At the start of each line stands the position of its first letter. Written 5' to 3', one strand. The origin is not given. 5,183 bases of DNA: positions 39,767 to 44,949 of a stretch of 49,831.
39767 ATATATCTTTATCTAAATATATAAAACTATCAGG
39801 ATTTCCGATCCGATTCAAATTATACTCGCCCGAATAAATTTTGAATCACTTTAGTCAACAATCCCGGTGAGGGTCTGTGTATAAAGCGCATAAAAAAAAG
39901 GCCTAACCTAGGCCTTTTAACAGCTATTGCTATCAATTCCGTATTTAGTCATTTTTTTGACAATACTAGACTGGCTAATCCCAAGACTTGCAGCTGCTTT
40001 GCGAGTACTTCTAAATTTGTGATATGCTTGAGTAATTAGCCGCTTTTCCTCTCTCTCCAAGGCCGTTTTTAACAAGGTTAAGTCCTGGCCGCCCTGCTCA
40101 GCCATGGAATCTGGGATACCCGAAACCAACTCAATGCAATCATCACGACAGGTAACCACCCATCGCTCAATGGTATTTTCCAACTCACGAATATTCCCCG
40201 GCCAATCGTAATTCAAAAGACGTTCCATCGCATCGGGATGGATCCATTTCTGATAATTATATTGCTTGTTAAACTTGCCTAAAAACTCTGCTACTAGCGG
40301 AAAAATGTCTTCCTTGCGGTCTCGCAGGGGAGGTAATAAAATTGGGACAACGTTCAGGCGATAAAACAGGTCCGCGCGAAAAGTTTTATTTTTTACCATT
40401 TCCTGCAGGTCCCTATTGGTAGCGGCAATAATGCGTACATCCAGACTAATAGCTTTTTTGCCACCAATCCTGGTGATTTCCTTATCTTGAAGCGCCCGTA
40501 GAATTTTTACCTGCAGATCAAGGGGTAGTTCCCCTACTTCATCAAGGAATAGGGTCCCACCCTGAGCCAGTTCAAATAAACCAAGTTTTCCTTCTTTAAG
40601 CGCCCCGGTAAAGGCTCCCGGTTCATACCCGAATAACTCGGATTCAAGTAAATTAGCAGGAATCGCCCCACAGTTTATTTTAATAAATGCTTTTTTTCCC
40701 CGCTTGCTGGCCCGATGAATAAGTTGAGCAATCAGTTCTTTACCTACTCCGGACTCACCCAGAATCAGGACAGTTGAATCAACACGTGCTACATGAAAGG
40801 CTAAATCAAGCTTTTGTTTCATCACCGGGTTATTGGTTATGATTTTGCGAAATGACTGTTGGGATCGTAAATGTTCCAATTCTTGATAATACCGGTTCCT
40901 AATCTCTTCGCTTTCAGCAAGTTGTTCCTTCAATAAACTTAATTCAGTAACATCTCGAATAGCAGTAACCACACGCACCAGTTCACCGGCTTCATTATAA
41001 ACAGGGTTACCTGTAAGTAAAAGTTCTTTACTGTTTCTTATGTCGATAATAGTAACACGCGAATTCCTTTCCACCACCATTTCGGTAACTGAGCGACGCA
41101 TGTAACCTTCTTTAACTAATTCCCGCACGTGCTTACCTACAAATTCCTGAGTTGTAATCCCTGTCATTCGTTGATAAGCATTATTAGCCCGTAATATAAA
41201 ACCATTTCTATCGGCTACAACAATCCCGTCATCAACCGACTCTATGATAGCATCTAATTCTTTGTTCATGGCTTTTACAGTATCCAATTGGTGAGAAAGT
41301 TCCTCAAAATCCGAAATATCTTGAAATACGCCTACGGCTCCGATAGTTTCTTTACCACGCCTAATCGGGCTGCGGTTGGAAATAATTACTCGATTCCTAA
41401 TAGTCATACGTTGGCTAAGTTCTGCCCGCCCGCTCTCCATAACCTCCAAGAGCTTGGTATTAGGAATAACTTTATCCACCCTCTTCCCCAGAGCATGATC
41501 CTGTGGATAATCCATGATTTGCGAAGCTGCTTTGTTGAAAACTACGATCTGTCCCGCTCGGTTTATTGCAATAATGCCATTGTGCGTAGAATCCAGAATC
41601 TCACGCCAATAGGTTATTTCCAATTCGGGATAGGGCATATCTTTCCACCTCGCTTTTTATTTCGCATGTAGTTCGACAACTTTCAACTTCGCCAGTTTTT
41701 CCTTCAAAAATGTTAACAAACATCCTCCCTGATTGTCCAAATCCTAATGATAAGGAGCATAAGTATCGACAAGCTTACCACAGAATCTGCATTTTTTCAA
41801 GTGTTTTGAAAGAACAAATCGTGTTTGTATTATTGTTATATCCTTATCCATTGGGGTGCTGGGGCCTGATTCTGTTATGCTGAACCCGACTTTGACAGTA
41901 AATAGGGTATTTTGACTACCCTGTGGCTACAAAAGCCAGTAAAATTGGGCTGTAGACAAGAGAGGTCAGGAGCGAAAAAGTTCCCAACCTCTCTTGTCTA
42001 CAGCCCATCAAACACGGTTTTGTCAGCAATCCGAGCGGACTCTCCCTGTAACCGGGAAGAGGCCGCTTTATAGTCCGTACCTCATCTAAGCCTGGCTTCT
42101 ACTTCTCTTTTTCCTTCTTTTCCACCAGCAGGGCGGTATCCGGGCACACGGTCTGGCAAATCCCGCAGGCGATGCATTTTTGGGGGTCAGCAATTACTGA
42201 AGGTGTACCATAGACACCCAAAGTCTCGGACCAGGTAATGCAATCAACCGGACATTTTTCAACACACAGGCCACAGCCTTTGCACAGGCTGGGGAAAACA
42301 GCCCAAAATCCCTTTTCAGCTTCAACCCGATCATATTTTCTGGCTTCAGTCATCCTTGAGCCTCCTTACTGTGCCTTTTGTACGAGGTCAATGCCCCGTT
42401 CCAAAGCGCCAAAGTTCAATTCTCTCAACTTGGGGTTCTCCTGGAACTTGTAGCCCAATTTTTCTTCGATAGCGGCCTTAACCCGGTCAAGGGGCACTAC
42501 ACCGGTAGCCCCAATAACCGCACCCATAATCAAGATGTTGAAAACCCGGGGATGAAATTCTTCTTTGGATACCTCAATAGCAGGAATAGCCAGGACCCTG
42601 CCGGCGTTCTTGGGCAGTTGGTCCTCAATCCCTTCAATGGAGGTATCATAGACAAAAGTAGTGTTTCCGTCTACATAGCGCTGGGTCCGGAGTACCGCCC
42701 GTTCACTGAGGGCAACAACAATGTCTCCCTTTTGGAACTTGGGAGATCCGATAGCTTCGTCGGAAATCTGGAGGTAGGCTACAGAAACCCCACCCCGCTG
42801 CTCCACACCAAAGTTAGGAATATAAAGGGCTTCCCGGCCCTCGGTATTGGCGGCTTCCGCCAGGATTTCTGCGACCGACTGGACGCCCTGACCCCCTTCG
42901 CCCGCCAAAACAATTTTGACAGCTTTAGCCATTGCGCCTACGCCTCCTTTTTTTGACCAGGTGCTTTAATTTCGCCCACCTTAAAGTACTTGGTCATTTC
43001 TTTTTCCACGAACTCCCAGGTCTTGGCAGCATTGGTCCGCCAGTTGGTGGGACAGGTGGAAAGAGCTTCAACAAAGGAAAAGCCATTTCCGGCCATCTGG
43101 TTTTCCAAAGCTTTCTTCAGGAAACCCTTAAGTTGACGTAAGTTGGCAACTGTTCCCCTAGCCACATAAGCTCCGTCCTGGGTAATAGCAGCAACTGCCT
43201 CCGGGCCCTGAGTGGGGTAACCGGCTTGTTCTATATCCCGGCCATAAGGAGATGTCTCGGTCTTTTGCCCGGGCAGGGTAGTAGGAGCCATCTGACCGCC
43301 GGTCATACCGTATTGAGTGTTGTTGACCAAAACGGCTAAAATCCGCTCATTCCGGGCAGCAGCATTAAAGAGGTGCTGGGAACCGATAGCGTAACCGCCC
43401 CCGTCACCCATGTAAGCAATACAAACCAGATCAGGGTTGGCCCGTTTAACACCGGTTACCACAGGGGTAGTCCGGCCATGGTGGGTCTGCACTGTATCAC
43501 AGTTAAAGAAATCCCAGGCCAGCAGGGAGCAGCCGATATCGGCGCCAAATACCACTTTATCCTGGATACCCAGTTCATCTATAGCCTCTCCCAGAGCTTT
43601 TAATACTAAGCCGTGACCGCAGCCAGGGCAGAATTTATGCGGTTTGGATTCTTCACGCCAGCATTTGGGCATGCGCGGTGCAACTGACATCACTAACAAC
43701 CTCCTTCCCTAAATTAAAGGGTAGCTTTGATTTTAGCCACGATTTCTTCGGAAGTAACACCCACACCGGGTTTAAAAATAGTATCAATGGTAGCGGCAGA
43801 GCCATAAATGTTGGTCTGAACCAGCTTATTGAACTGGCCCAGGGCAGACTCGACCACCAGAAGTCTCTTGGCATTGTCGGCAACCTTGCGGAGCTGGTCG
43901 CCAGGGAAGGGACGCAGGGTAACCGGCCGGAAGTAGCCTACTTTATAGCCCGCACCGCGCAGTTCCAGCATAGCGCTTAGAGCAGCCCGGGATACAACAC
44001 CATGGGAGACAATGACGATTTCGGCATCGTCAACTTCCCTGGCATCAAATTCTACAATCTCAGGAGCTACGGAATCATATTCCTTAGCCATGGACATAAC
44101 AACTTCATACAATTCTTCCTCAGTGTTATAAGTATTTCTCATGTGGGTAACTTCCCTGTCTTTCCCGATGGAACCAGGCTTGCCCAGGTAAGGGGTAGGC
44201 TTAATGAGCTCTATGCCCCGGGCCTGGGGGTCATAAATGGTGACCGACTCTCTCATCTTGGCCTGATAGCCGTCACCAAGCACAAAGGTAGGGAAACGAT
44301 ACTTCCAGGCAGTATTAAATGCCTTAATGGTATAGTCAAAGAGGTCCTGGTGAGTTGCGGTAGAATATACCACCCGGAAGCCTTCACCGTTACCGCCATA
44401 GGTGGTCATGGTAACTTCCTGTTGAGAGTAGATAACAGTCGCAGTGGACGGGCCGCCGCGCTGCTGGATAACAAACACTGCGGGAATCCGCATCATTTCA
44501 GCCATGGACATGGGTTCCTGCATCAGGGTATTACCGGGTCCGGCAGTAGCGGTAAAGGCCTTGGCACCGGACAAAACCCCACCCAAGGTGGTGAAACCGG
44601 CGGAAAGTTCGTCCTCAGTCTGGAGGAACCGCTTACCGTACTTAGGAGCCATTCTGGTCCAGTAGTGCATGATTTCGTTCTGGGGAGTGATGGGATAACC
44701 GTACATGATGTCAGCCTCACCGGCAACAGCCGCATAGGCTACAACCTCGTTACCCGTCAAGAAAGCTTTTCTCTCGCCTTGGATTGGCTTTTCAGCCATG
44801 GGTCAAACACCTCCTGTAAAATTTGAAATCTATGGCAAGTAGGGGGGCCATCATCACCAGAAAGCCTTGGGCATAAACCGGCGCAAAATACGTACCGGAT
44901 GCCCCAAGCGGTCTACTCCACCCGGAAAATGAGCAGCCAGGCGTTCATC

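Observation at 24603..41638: Sigma-54-controlled 14-gene operon joining a corrinoid methyltransferase module to acid-sugar/C2-type carbon enzymes: candidate undescribed demethylation-coupled catabolic system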

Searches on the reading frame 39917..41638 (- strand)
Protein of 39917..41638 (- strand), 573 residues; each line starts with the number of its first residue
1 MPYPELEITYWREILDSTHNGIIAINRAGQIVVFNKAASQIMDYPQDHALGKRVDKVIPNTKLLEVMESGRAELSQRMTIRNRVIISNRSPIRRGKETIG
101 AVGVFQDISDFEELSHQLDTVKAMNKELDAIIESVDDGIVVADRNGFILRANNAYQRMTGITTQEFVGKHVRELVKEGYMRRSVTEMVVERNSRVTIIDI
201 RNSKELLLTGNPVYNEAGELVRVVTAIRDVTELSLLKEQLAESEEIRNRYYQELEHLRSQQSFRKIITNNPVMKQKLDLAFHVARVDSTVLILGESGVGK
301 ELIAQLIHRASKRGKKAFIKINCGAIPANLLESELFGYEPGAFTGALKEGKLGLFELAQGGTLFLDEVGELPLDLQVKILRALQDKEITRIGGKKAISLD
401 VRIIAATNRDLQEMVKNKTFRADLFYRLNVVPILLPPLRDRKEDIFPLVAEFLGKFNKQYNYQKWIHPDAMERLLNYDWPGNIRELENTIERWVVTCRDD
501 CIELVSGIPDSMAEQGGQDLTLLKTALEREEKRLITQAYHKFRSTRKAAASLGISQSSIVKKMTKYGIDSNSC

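Call 4: search_protein_families(library=pfam, proteins=[window:39917-41638:-])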
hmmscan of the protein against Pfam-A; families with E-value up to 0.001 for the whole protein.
window:39917-41638:- (573 aa): 12 families
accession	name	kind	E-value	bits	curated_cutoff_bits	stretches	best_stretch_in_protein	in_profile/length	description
PF00158.32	Sigma54_activat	-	2e-70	236.3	20.2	1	266-433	1-167/168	Sigma-54 interaction domain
PF00989.32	PAS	-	2.8e-28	98.6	22.6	2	127-230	2-113/113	PAS fold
PF25601.1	AAA_lid_14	-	7.6e-23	80.6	27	1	439-515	1-77/87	AAA+ ATPase lid domain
PF08448.16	PAS_4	-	3.8e-18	66.2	23.1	1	133-233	2-108/110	PAS fold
PF13426.13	PAS_9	-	1.2e-17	64.5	27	2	136-232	1-103/103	PAS domain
PF14532.12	Sigma54_activ_2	-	4.8e-16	59.7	25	1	283-438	17-138/138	Sigma-54 interaction domain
PF13188.13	PAS_8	-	2.3e-13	49.9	21.8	1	129-168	4-40/65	PAS domain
PF18024.7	HTH_50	-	3.9e-13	49.3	27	1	523-568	4-49/50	Helix-turn-helix domain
PF12860.13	PAS_7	-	6.2e-09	36.5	27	0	132-191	1-61/115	PAS fold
PF07728.20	AAA_5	-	1e-07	32.4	22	1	290-410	2-124/139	AAA domain (dynein-related subfamily)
PF24820.1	Diguanyl_cycl_sensor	-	2.4e-05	24.7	28.1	0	131-191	1-60/109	Diguanylate cyclase-like sensor domain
PF07724.20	AAA_2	-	0.0002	21.9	27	0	288-419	4-135/166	AAA domain (Cdc48 subfamily)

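Call 6: search_protein_families(library=ncbifam, proteins=[window:39917-41638:-], max_evalue=0.00001)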
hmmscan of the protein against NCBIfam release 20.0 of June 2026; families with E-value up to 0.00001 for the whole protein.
window:39917-41638:- (573 aa): 45 families (the best 25 are shown)
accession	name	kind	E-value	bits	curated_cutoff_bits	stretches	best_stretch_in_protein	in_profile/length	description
NF041552.1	TF_PrdR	equivalog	3.5e-142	474.7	795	2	121-567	129-577/577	sigma-54 dependent transcriptional regulator PrdR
TIGR01817.1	nifA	equivalog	7.9e-103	345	528.85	1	213-505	148-436/534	nif-specific transcriptional activator NifA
NF008469.0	PRK11361.1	equivalog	1.5e-97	327.2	714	1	228-571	107-459/461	acetoacetate metabolism transcriptional regulator AtoC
TIGR02915.1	PEP_resp_reg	equivalog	6.3e-94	315.3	502.6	1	252-568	127-444/445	PEP-CTERM-box response regulator transcription factor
NF038308.1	RNA_repair_RtcR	equivalog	1.9e-91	307.5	650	1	122-504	53-429/530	RNA repair transcriptional activator RtcR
NF003451.0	PRK05022.1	equivalog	5.7e-91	305.7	476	1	233-503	161-429/512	nitric oxide reductase transcriptional regulator NorR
NF049963.1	RespRegFlgRCampy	domain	8.5e-91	304.9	750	1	206-567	73-428/429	fla regulon two-component system response regulator FlgR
TIGR01818.1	ntrC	equivalog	1.1e-88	298.1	558.6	1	258-544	127-413/463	nitrogen regulation protein NR(I)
TIGR02329.1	propionate_PrpR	equivalog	1.2e-88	298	499.2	1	227-564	175-525/526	propionate catabolism operon regulatory protein PrpR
NF008085.0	PRK10820.1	equivalog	3.2e-87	293.3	576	1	125-570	79-514/520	transcriptional regulator TyrR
NF011958.0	PRK15429.1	equivalog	3.6e-87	293.6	830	1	232-571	352-689/692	formate hydrogenlyase transcriptional activator FlhA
NF050807.1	TransRegFlbDCaul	equivalog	5.9e-86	289.1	750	1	264-505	118-359/454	sigma-54-dependent transcriptional regulator FlbD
NF011953.0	PRK15424.1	equivalog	2.9e-84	283.6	703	1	240-565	195-533/538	propionate catabolism operon regulatory protein PrpR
NF008485.2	PRK11388.1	equivalog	3.3e-80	270.2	551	1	114-571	198-640/643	dihydroxyacetone kinase operon transcriptional regulator DhaR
TIGR02974.1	phageshock_pspF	equivalog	7.5e-78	262.1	443.55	1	269-500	4-236/336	phage shock protein operon transcriptional activator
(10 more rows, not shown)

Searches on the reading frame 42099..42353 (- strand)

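Call 58: search_protein_families(library=pfam, proteins=[window:42099-42353:-], max_evalue=0.00001)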
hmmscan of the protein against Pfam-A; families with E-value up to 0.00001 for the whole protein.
window:42099-42353:- (84 aa): 10 families
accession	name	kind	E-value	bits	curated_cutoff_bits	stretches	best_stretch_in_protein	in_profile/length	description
PF00037.32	Fer4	-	8.7e-14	51.1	21.1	1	19-40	3-24/24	4Fe-4S binding domain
PF14697.11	Fer4_21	-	1.8e-11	44.4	35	1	13-40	30-58/59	4Fe-4S dicluster domain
PF12838.12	Fer4_7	-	3.5e-11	43.8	27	1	24-72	2-50/52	4Fe-4S dicluster domain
PF13237.11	Fer4_10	-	1.5e-09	38.1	25.5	0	53-72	2-21/53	4Fe-4S dicluster domain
PF12797.12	Fer4_2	-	2.2e-09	37.1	24.5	0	53-71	3-21/22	4Fe-4S binding domain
PF12837.12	Fer4_6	-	2.8e-09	36.9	25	0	56-72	5-21/24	4Fe-4S binding domain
PF25160.1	LdpA_Fe-S-bd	-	3.7e-08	33.5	27.6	0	18-41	22-45/49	LdpA Fe-S cluster-binding domain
PF13187.11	Fer4_9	-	6.2e-08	33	27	0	24-74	2-51/52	4Fe-4S dicluster domain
PF13183.11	Fer4_8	-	3.5e-07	31.1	27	0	15-37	46-67/68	4Fe-4S dicluster domain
PF12800.12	Fer4_4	-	1.1e-06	28.9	24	0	21-36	1-16/17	4Fe-4S binding domain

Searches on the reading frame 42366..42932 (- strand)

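Call 4: search_protein_families(library=pfam, proteins=[window:42366-42932:-])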
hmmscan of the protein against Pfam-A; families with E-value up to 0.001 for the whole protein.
window:42366-42932:- (188 aa): 1 family
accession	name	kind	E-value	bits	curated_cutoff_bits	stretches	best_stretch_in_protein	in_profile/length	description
PF01558.24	POR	-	7.8e-34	117.8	27.4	1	13-181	1-172/173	Pyruvate ferredoxin/flavodoxin oxidoreductase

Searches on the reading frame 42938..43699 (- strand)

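Call 58: search_protein_families(library=pfam, proteins=[window:42938-43699:-], max_evalue=0.00001)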
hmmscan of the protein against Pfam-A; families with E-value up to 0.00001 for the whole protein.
window:42938-43699:- (253 aa): 1 family
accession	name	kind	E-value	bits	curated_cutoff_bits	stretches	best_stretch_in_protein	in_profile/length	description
PF02775.26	TPP_enzyme_C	-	7.9e-22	78.1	21.9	1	63-211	20-150/151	Thiamine pyrophosphate enzyme, C-terminal TPP binding domain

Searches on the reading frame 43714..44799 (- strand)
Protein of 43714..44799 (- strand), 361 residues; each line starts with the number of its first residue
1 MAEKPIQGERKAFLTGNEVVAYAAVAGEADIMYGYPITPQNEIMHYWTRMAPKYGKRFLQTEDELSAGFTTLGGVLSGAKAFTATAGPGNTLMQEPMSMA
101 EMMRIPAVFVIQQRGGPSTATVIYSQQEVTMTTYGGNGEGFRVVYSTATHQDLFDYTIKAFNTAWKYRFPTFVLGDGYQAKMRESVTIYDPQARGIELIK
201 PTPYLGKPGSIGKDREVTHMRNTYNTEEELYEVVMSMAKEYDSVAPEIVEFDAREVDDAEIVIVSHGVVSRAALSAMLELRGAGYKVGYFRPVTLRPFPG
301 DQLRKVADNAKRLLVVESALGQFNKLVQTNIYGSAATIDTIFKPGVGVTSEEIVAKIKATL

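Call 58: search_protein_families(library=pfam, proteins=[window:43714-44799:-], max_evalue=0.00001)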
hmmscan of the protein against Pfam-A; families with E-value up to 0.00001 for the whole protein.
window:43714-44799:- (361 aa): 2 families
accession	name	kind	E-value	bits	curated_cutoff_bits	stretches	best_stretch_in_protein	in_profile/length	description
PF01855.24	POR_N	-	4.8e-46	157.8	27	1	23-245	2-223/231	Pyruvate flavodoxin/ferredoxin oxidoreductase, thiamine diP-bdg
PF17147.9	PFOR_II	-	6e-16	59.1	27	1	259-341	1-89/102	Pyruvate:ferredoxin oxidoreductase core domain II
